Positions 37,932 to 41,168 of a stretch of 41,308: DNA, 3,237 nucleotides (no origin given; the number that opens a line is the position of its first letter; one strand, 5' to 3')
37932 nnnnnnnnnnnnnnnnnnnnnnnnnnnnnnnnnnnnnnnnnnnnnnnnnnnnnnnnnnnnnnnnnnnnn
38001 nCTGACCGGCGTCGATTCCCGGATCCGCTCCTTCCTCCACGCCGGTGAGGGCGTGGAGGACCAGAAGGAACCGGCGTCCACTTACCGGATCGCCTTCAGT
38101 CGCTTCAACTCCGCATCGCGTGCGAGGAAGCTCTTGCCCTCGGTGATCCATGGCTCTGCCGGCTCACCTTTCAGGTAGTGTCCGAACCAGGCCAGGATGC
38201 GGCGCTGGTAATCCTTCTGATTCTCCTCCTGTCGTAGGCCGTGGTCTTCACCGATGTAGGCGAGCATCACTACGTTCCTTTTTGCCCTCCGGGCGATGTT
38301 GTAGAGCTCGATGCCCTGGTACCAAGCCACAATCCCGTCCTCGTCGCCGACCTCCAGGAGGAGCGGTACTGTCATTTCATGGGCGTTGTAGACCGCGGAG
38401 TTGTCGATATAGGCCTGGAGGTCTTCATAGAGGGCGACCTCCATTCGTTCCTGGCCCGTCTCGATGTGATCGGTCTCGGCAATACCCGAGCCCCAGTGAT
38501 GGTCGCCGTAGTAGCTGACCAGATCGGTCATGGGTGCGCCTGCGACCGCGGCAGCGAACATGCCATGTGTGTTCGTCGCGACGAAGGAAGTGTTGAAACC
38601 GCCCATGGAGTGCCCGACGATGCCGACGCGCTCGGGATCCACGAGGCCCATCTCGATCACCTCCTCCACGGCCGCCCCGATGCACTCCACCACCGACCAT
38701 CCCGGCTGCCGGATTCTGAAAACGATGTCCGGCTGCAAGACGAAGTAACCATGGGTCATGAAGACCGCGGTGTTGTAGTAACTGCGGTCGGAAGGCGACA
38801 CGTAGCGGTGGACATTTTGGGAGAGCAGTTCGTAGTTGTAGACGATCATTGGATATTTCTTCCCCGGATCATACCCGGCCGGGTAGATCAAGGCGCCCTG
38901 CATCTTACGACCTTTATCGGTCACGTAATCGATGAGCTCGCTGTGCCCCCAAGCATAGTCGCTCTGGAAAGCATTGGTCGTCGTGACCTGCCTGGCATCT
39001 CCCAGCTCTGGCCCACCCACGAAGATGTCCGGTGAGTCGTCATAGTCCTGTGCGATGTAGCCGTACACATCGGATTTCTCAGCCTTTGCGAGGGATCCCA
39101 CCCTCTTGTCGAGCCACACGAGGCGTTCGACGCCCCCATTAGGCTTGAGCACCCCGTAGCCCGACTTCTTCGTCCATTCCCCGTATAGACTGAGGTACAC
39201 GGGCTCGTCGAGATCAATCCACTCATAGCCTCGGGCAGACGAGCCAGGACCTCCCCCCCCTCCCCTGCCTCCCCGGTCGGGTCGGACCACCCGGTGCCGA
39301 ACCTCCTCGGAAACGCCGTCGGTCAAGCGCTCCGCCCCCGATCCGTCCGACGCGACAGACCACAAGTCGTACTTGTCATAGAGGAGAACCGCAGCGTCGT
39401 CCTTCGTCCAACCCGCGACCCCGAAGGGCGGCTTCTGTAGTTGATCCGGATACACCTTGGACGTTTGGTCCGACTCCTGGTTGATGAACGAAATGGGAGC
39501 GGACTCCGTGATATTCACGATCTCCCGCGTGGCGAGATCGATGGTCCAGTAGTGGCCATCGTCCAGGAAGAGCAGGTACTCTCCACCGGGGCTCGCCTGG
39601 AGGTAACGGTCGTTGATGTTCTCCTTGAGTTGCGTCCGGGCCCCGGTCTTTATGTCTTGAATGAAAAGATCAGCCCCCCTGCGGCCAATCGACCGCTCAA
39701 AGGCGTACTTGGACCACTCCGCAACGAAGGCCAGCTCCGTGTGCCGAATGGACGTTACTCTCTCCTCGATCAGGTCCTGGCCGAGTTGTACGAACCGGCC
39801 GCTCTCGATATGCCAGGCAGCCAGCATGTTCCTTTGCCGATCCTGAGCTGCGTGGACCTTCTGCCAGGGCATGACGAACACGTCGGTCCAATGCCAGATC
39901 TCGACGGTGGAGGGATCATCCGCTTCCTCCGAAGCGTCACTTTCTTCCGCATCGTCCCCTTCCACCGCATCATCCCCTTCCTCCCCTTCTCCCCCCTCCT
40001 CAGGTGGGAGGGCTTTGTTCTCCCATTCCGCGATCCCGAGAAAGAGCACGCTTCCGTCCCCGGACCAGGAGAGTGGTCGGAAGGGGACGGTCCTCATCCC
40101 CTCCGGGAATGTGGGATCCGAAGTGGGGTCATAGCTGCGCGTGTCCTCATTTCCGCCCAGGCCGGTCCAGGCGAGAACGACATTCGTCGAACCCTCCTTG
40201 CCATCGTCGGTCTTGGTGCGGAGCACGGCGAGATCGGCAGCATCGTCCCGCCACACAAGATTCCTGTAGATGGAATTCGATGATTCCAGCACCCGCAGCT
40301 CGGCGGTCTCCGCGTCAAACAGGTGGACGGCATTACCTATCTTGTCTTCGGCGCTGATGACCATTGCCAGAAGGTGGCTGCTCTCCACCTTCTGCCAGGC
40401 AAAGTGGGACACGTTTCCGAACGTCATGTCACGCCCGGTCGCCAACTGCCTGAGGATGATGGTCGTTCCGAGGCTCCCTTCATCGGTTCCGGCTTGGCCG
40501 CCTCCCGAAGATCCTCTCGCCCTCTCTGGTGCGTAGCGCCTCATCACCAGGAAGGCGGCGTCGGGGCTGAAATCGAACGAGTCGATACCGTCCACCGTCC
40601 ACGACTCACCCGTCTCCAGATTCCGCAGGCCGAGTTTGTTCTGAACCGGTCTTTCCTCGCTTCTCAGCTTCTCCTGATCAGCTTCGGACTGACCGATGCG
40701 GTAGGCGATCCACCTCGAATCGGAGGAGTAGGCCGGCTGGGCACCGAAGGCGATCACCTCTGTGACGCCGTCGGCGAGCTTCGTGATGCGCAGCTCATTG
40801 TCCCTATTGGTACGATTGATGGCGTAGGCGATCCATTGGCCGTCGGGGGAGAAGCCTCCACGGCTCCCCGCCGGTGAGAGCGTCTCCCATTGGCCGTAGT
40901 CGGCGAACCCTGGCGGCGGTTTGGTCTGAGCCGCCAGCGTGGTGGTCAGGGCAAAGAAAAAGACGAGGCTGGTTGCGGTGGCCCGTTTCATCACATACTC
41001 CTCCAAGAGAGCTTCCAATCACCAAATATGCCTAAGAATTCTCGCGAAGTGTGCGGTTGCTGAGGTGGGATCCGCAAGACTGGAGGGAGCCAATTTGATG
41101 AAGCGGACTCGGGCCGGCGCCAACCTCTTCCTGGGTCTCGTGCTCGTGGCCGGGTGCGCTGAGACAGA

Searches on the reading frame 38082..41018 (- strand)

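Call 80: search_protein_families(library=pfam, proteins=[window:38082-41018:-], max_evalue=0.001)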
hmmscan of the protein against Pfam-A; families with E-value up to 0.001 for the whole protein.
window:38082-41018:- (978 aa): 6 families
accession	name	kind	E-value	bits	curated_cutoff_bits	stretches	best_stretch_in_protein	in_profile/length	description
PF00326.27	Peptidase_S9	-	3.9e-29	102.1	22.6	1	781-951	49-212/213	Prolyl oligopeptidase family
PF01738.24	DLH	-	5.4e-05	23.3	21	1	776-938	77-198/217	Dienelactone hydrolase family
PF12146.15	Hydrolase_4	-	0.00031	20.6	27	0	798-836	78-116/239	Serine aminopeptidase, S33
PF12740.14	PETase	-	0.0009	19.2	28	0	790-830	119-158/263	PET hydrolase-like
PF00756.26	Esterase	-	0.00092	19.5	22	0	794-895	113-195/251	Putative esterase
PF12697.13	Abhydrolase_6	-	0.00093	20.3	26.3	0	773-847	47-112/217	Alpha/beta hydrolase family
